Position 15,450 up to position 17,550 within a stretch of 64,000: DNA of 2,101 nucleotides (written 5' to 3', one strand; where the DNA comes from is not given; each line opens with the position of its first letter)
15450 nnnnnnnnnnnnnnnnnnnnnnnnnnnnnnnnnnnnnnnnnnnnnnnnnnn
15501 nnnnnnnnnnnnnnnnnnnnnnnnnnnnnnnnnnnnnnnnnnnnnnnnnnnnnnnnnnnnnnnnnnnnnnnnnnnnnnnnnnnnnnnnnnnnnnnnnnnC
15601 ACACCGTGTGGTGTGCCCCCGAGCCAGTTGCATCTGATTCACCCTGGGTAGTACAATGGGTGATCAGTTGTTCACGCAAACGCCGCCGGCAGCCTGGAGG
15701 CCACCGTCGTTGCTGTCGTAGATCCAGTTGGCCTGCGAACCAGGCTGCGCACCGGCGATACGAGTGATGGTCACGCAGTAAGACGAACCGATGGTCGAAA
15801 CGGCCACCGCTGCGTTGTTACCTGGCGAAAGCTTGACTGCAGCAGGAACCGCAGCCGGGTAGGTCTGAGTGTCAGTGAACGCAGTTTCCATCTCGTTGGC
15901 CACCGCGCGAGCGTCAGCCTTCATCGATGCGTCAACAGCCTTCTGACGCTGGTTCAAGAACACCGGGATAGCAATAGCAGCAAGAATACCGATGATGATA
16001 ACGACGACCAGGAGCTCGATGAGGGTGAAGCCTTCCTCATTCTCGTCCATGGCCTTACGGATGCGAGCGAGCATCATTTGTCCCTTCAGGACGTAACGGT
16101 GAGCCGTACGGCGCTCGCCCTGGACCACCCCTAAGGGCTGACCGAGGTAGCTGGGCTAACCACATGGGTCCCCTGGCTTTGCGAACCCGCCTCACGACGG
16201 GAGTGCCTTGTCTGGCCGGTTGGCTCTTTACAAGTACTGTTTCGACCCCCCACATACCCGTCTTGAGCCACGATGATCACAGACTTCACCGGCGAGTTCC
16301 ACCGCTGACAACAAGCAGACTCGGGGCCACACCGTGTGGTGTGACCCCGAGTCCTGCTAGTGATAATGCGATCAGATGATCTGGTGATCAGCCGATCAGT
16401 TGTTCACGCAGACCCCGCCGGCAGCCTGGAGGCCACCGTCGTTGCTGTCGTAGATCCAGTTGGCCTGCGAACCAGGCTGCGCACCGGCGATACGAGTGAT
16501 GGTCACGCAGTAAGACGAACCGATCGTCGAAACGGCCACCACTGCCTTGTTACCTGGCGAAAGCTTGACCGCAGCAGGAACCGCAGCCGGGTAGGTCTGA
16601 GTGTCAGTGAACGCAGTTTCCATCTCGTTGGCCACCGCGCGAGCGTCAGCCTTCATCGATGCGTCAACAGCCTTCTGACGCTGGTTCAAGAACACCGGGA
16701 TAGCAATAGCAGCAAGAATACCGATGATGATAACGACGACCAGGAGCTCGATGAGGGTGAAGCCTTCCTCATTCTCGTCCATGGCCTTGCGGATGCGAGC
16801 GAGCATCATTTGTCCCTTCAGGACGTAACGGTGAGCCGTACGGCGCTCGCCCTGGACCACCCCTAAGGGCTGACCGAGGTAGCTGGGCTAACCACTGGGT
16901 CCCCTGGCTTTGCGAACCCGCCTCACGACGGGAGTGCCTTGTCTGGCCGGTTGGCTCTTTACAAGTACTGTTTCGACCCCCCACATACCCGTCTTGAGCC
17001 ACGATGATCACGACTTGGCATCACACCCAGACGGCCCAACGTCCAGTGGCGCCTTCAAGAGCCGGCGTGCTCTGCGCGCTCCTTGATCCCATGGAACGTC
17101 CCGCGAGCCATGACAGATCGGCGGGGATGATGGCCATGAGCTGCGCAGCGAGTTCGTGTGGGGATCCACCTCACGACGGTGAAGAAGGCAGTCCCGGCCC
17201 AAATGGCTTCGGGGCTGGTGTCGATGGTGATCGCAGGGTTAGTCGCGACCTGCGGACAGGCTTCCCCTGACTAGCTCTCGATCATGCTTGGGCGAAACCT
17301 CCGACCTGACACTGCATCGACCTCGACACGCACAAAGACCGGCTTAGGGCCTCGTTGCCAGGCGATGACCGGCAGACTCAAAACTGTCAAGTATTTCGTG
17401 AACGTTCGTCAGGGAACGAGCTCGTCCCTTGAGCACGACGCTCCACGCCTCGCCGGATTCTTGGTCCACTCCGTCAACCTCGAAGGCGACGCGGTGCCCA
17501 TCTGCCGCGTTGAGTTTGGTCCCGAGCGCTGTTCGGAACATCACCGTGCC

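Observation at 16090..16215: Possible c-di-GMP-I (GEMM)-like riboswitch half-site in the ~170-nt pilA leaders (second copy near 16822-16947)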

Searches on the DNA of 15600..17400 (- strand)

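Call 4: search_rna_families(source=window, start=15600, end=17400, threshold=evalue, max_evalue=10, show_alignments=4)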
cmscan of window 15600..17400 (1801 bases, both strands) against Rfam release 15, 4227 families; matches with E-value up to 10: 8.
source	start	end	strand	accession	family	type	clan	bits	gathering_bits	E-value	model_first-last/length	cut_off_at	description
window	16142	16215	-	RF03167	c-di-GMP-I-GGC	Cis-reg; riboswitch;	CL00126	47.3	59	1.5e-09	1-80/80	no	c-di-GMP-I-GGC riboswitch aptamer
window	16874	16946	-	RF03167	c-di-GMP-I-GGC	Cis-reg; riboswitch;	CL00126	45.4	59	5.3e-09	1-80/80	no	c-di-GMP-I-GGC riboswitch aptamer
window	16301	16364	+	RF03677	mir-1304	Gene; miRNA;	-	19.6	90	1.2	1-87/87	no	mir-1304 microRNA precursor family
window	16313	16359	-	RF03671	MIR3522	Gene; miRNA;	-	16.7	100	8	1-89/89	no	MIR3522 microRNA precursor family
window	16312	16495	-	RF02498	Atu_C3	Gene; sRNA;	-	15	100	2.7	1-156/156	no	Rhizobiales sRNA Atu_C3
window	15988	16030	+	RF01126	sR41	Gene; snRNA; snoRNA; CD-box;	-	13.8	54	2.9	1-53/53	no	Small nucleolar RNA sR41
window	16720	16762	+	RF01126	sR41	Gene; snRNA; snoRNA; CD-box;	-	13.8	54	2.9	1-53/53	no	Small nucleolar RNA sR41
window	15800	15852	-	RF01390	isrG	Gene; sRNA;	-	10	100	7.3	30-235/279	no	isrG Hfq binding RNA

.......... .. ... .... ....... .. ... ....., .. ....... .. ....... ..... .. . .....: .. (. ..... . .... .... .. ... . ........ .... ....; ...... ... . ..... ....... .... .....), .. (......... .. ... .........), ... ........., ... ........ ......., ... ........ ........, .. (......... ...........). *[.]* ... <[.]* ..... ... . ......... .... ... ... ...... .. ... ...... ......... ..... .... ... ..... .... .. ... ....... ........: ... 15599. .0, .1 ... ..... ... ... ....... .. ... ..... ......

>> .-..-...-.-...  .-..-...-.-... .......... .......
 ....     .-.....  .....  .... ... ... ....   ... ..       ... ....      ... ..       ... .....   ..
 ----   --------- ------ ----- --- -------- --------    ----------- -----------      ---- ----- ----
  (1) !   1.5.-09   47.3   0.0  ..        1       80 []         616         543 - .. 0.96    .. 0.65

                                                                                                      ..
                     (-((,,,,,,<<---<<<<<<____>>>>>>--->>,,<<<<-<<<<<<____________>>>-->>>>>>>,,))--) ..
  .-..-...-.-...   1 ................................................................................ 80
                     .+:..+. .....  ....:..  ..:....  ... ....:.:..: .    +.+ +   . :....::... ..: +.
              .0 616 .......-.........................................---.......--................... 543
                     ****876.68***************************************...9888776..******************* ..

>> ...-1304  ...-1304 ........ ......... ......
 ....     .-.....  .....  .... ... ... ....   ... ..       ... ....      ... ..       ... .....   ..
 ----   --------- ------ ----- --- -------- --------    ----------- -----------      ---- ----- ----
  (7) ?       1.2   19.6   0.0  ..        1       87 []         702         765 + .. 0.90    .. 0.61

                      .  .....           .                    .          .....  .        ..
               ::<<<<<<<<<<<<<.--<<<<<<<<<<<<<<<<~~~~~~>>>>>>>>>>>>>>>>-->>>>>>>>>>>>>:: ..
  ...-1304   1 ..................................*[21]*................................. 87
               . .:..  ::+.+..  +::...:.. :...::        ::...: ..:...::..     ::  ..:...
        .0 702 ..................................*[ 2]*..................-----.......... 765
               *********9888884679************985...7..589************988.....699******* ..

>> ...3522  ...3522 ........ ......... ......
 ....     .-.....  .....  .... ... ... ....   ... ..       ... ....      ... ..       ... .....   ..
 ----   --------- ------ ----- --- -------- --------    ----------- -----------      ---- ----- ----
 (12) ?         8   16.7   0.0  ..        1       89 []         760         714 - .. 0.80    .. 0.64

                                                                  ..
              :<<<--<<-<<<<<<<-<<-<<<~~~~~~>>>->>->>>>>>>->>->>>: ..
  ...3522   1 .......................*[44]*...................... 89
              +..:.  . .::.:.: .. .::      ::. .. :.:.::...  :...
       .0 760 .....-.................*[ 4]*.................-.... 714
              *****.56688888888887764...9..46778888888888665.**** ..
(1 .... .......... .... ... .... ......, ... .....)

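Call 6: search_rna_families(source=window, start=16000, end=17100, threshold=gathering, show_alignments=2)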
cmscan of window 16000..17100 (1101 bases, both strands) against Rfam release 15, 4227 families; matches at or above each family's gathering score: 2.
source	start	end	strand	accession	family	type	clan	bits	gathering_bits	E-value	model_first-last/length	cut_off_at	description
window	16875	16948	-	RF01051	c-di-GMP-I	Cis-reg; riboswitch;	CL00126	42.5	35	1e-06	1-87/87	no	c-di-GMP-I riboswitch aptamer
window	16143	16217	-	RF01051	c-di-GMP-I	Cis-reg; riboswitch;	CL00126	42.4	35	1.1e-06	1-87/87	no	c-di-GMP-I riboswitch aptamer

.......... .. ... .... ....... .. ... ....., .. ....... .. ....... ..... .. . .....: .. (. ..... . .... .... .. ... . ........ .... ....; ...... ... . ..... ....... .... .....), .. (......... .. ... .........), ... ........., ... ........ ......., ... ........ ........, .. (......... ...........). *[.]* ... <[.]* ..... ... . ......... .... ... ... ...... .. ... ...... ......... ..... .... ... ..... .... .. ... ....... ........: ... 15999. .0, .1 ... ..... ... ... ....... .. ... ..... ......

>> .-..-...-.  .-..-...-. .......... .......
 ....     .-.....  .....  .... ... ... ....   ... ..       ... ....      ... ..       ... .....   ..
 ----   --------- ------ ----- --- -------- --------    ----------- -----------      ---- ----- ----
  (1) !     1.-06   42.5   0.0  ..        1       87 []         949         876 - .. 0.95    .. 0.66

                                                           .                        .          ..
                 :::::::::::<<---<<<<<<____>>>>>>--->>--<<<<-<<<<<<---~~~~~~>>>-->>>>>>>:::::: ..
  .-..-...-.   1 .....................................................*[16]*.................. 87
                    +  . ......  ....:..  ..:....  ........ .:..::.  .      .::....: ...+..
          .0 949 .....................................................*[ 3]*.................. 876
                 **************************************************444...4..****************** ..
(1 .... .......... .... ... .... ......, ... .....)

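Call 33: build_rna_model(alignment_id=A3, structure=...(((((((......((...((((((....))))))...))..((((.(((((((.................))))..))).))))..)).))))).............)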
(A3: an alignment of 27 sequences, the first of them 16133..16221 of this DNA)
Model R1 built from alignment A3 (27 sequences, 110 columns); structure: as given.
model positions 91; base pairs 26; branch points 1; effective number of sequences 1.43; information 0.626 bits per position. Calibrated on 0.2 Mb of random sequence (short: E-values are rough).
structure used (alignment columns):
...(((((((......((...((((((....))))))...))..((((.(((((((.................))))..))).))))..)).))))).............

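Call 34: search_with_rna_model(model_id=R1, sources=[window, L001, L002, L003, L004, L005, L006, L007, L008, L009, L010, L011, L012, L013, L014, L015, L016, L017, L018, L019, L020, L021, L022, L023, L024, L025, L026, L027, L028, L029, L030, L031, L032, L033, L034, L035, L036, L037, L038, L039, L040, L041, L042, L043, L044, L045, L046, L047, L048, L049, L050, L051, L052, L053, L054, L055, L056, L057, L058, L059, L060, L061, L062, L063, L064, L065, L066, L067, L068, L069, L070, L071, L072, L073, L074, L075, L076, L077, L078, L079, L080], max_evalue=1)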
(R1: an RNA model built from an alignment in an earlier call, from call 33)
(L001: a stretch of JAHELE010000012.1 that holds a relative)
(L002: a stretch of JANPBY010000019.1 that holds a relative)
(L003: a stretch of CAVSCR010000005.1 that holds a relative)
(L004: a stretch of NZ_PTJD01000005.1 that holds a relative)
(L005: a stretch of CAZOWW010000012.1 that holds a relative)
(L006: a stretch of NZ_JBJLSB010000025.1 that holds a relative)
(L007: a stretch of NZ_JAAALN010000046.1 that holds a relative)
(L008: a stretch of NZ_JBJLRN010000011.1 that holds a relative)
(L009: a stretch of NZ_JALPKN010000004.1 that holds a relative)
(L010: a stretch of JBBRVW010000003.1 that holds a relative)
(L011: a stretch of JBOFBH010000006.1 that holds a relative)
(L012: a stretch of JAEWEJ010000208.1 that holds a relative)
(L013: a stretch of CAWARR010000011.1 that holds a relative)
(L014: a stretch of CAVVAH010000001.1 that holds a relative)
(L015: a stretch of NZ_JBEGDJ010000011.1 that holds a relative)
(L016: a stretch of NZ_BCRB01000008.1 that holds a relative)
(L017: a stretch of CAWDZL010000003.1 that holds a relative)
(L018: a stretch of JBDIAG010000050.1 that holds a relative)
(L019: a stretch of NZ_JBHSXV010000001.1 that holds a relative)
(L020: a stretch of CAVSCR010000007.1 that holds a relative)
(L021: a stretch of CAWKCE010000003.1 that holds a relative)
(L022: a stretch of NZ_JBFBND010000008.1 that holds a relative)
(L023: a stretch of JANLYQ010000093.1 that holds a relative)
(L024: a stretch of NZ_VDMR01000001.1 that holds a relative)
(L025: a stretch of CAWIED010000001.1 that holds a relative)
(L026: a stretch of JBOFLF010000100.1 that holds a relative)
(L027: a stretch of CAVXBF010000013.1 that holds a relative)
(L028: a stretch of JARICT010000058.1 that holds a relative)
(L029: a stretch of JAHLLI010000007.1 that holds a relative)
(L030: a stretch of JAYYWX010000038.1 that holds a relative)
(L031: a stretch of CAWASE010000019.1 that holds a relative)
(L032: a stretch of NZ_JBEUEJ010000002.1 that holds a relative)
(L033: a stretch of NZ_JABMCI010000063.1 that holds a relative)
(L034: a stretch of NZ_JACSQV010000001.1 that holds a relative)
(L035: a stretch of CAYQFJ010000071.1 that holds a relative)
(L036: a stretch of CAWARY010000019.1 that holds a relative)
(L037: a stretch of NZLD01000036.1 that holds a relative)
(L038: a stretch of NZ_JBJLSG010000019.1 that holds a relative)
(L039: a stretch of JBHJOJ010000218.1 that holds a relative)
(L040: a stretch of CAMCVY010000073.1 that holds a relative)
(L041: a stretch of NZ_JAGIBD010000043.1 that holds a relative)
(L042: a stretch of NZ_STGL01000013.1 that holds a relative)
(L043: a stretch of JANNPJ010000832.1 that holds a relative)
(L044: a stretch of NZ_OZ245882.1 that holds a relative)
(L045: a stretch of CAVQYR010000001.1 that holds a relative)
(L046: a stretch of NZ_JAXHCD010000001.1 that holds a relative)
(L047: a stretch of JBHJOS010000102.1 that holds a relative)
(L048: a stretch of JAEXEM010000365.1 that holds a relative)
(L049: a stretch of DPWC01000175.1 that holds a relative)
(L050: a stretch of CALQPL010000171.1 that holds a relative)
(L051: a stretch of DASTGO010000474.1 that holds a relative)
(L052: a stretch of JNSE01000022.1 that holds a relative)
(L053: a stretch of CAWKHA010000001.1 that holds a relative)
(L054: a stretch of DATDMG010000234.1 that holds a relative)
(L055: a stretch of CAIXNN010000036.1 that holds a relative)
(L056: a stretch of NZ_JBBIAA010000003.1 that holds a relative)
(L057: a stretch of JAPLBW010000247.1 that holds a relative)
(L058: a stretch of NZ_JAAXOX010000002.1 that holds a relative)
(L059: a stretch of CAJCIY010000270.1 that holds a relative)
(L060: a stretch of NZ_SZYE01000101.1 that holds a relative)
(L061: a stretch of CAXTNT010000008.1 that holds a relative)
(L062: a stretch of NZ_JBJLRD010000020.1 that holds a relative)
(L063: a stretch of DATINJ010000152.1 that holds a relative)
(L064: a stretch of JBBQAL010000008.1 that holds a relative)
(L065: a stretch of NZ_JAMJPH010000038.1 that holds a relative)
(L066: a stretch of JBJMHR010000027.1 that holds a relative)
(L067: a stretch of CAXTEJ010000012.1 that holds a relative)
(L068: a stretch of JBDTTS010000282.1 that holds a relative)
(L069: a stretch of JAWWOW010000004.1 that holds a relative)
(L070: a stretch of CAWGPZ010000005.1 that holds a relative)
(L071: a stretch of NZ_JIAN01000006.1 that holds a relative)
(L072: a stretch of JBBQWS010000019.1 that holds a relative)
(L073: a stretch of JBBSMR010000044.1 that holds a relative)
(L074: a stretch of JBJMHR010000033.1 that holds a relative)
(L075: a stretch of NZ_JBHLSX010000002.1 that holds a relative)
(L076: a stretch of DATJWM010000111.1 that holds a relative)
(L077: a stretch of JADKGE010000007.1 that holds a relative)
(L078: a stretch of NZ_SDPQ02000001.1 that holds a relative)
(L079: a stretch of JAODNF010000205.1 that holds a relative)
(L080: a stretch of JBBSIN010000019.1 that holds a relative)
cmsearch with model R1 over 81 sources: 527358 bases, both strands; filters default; matches with E-value up to 1: 36.
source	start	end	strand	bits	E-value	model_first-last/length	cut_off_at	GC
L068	70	159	+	100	1.2e-26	1-91/91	no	0.64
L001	2836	2925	+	97.7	5.9e-26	1-91/91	no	0.68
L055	2844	2936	+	97.5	6.7e-26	1-91/91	no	0.68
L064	2838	2927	+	96.9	1.1e-25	1-91/91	no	0.67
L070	2833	2922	+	96.6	1.3e-25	1-91/91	no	0.64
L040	224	316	+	96.3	1.6e-25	1-91/91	no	0.69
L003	2851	2941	+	95.5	2.7e-25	1-91/91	no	0.68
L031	1368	1459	+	95.3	3.1e-25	1-91/91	no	0.75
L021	2842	2931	+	94.8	4.5e-25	1-91/91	no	0.71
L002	2836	2932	+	94.4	5.8e-25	1-91/91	no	0.72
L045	2850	2938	+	94.3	6.4e-25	1-91/91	no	0.7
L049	469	561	+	92.7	1.9e-24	1-91/91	no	0.74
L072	1850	1946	+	92.5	2.2e-24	1-91/91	no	0.68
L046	2851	2941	+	91.8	3.6e-24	1-91/91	no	0.78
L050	2819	2911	+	91.7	3.9e-24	1-91/91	no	0.68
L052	2846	2938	+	91.7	3.9e-24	1-91/91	no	0.68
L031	2846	2935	+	91.6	4.1e-24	1-91/91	no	0.71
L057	2118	2210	+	91.5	4.3e-24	1-91/91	no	0.67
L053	2843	2939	+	90.5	8.5e-24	1-91/91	no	0.72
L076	3624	3721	+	89.2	2.2e-23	1-91/91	no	0.68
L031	2124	2214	+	88.6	3.3e-23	1-91/91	no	0.77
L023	2848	2940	+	87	9.5e-23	1-91/91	no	0.74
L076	2825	2927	+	87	1e-22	1-91/91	no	0.68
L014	2835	2936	+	83.8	9.2e-22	1-91/91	no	0.74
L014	3601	3702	+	83.8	9.2e-22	1-91/91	no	0.74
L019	2850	2938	+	83.5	1.1e-21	1-91/91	no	0.73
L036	2838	2939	+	83.2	1.3e-21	1-91/91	no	0.74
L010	2841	2942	+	82.5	2.2e-21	1-91/91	no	0.75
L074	2838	2935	+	80.3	1e-20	1-91/91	no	0.7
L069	2831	2928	+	77.7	6.2e-20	1-91/91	no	0.71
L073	2858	2951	+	75.9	2.2e-19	1-91/91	no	0.72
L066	2833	2929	+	73.6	1.1e-18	1-91/91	no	0.73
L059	912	1003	+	66.9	1e-16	1-91/91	no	0.75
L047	721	813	-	15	0.43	1-91/91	no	0.75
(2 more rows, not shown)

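Call 61: search_rna_families(sources=[L001, L002, L003, L010, L014, L019, L021, L023, L031, L040, L045, L046, L053, L055, L059, L064, L066, L069, L073, L074], threshold=gathering)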
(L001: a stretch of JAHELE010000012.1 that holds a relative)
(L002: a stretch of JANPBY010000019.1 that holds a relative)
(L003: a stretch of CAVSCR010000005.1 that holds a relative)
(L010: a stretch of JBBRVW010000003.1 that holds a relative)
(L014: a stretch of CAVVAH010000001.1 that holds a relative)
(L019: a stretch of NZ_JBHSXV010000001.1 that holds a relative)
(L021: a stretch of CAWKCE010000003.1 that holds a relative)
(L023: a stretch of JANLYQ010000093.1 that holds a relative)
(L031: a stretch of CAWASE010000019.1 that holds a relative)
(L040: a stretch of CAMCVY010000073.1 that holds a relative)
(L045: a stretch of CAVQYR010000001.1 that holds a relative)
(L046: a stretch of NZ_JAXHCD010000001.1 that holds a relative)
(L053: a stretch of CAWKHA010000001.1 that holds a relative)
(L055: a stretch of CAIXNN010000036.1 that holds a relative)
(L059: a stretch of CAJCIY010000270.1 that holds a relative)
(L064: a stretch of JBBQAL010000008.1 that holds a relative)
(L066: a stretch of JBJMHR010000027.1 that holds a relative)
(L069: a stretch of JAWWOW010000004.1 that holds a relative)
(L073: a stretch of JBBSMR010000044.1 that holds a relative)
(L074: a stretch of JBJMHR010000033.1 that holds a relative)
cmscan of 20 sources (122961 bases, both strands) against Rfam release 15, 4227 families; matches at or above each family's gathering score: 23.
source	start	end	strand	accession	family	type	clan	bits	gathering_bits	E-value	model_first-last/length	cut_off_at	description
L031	1374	1449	+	RF03167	c-di-GMP-I-GGC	Cis-reg; riboswitch;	CL00126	64.1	59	1.5e-12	1-80/80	no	c-di-GMP-I-GGC riboswitch aptamer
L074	2843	2926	+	RF03167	c-di-GMP-I-GGC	Cis-reg; riboswitch;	CL00126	59.5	59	3.1e-11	1-80/80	no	c-di-GMP-I-GGC riboswitch aptamer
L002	2840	2921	+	RF01051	c-di-GMP-I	Cis-reg; riboswitch;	CL00126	59.1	35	9.9e-09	1-87/87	no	c-di-GMP-I riboswitch aptamer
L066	2839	2918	+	RF01051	c-di-GMP-I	Cis-reg; riboswitch;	CL00126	58.2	35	1.6e-08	1-87/87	no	c-di-GMP-I riboswitch aptamer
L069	2836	2917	+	RF01051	c-di-GMP-I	Cis-reg; riboswitch;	CL00126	57.8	35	2.1e-08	1-87/87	no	c-di-GMP-I riboswitch aptamer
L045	2854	2927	+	RF01051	c-di-GMP-I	Cis-reg; riboswitch;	CL00126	56.4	35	4.5e-08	1-87/87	no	c-di-GMP-I riboswitch aptamer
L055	2848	2925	+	RF01051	c-di-GMP-I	Cis-reg; riboswitch;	CL00126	55.5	35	7.7e-08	1-87/87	no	c-di-GMP-I riboswitch aptamer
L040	228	305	+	RF01051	c-di-GMP-I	Cis-reg; riboswitch;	CL00126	53.5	35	2.3e-07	1-87/87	no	c-di-GMP-I riboswitch aptamer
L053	2847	2928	+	RF01051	c-di-GMP-I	Cis-reg; riboswitch;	CL00126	52.4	35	4.4e-07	1-87/87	no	c-di-GMP-I riboswitch aptamer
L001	2840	2914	+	RF01051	c-di-GMP-I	Cis-reg; riboswitch;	CL00126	50.8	35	1.1e-06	1-87/87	no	c-di-GMP-I riboswitch aptamer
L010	2846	2931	+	RF01051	c-di-GMP-I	Cis-reg; riboswitch;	CL00126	50.1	35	1.6e-06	1-87/87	no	c-di-GMP-I riboswitch aptamer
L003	2855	2930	+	RF01051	c-di-GMP-I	Cis-reg; riboswitch;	CL00126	49.3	35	2.5e-06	1-87/87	no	c-di-GMP-I riboswitch aptamer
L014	2840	2925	+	RF01051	c-di-GMP-I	Cis-reg; riboswitch;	CL00126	49.1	35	2.7e-06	1-87/87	no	c-di-GMP-I riboswitch aptamer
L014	3606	3691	+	RF01051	c-di-GMP-I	Cis-reg; riboswitch;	CL00126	49.1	35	2.7e-06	1-87/87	no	c-di-GMP-I riboswitch aptamer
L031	2850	2925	+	RF01051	c-di-GMP-I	Cis-reg; riboswitch;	CL00126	48.9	35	3.1e-06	1-87/87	no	c-di-GMP-I riboswitch aptamer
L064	2842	2916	+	RF01051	c-di-GMP-I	Cis-reg; riboswitch;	CL00126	48.8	35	3.3e-06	1-87/87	no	c-di-GMP-I riboswitch aptamer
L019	2854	2927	+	RF01051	c-di-GMP-I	Cis-reg; riboswitch;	CL00126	48.4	35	4.2e-06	1-87/87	no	c-di-GMP-I riboswitch aptamer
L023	2852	2929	+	RF01051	c-di-GMP-I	Cis-reg; riboswitch;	CL00126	48.4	35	4e-06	1-87/87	no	c-di-GMP-I riboswitch aptamer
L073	2862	2940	+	RF01051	c-di-GMP-I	Cis-reg; riboswitch;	CL00126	46.8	35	1e-05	1-87/87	no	c-di-GMP-I riboswitch aptamer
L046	2855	2930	+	RF01051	c-di-GMP-I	Cis-reg; riboswitch;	CL00126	45.6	35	2e-05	1-87/87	no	c-di-GMP-I riboswitch aptamer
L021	2846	2920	+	RF01051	c-di-GMP-I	Cis-reg; riboswitch;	CL00126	44.8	35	3.1e-05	1-87/87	no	c-di-GMP-I riboswitch aptamer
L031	2128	2203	+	RF01051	c-di-GMP-I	Cis-reg; riboswitch;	CL00126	42.3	35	0.00012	1-87/87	no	c-di-GMP-I riboswitch aptamer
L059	918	992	+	RF01051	c-di-GMP-I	Cis-reg; riboswitch;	CL00126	38.6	35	0.001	1-87/87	no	c-di-GMP-I riboswitch aptamer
